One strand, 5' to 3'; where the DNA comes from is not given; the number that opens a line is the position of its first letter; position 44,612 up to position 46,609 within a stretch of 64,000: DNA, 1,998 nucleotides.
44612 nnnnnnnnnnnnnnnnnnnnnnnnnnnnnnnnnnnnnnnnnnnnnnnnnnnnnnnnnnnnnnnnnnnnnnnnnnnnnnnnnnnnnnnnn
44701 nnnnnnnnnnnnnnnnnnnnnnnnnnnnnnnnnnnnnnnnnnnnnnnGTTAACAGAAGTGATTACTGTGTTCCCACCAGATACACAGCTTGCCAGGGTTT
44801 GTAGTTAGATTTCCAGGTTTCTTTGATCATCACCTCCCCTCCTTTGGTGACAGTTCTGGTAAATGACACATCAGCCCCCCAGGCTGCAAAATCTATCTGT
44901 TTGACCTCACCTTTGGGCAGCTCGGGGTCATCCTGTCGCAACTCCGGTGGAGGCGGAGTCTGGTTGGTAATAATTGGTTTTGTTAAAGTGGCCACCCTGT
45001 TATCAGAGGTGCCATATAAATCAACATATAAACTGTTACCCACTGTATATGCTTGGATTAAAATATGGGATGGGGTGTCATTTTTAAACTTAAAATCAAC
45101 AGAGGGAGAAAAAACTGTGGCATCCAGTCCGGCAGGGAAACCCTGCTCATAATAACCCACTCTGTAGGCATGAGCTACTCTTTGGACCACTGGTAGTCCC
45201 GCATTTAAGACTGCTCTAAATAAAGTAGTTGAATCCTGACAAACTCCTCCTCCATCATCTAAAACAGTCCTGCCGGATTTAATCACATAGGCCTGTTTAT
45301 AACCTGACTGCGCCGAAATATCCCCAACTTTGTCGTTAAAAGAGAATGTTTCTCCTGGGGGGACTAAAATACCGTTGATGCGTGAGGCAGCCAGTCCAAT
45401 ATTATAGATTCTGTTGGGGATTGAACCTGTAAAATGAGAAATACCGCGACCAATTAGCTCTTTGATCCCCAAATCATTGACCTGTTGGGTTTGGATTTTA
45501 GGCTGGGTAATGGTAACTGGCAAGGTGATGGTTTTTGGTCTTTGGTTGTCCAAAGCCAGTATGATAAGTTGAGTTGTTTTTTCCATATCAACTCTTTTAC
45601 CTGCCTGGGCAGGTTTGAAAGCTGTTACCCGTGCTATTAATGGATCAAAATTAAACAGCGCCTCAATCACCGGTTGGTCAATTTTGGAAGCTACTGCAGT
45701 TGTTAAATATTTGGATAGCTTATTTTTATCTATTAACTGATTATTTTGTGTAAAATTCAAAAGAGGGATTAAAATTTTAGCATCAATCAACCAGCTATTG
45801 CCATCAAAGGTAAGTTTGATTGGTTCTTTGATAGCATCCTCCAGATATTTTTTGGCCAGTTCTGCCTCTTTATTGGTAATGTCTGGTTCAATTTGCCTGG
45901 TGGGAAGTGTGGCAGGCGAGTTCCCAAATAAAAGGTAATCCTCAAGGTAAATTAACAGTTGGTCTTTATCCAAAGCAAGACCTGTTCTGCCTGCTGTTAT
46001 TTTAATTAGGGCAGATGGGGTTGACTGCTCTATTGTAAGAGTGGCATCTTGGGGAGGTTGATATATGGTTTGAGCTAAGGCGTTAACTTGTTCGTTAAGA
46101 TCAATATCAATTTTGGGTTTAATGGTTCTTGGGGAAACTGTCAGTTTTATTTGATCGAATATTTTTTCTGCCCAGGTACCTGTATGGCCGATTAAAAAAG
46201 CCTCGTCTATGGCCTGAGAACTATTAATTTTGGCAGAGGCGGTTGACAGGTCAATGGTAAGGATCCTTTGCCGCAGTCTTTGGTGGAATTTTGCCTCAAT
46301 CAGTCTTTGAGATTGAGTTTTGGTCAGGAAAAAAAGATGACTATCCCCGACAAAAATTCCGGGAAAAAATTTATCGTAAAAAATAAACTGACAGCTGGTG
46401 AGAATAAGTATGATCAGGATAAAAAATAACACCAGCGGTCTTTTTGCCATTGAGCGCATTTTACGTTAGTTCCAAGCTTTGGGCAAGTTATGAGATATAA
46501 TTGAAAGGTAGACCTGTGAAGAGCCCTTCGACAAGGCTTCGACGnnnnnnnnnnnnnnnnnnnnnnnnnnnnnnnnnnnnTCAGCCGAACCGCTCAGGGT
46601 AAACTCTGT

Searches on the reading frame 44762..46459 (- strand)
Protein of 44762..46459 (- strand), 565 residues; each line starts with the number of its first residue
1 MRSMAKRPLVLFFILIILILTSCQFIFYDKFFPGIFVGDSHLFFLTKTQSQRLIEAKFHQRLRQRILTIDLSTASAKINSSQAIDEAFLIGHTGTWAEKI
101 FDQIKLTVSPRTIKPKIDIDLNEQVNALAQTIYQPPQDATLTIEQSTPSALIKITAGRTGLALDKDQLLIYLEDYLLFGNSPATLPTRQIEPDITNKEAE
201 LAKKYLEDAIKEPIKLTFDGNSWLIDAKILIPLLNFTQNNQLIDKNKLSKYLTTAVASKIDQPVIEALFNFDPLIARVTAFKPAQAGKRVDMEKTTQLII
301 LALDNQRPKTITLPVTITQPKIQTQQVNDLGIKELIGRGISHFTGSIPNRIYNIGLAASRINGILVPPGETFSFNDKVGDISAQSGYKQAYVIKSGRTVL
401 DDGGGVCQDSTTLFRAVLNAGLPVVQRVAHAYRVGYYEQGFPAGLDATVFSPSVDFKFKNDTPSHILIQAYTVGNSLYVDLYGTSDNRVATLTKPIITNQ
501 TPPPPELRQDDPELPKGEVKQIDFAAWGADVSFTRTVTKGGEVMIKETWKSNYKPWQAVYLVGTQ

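Call 37: search_protein_families(library=pfam, proteins=[window:44762-46459:-], max_evalue=1)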
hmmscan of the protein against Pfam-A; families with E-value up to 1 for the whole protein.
window:44762-46459:- (565 aa): 4 families
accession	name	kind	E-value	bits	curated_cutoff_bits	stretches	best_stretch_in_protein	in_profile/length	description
PF04294.18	VanW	-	4.2e-45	152.9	27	1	349-482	1-130/130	VanW like protein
PF12229.13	PG_binding_4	-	3.3e-15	56.7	22.1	2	68-173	2-105/117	Putative peptidoglycan binding domain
PF07501.17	G5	-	0.0045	17.6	23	1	499-565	7-75/75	G5 domain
PF08139.17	LPAM_1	-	0.022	15.6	20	1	10-24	4-18/18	Prokaryotic membrane lipoprotein lipid attachment site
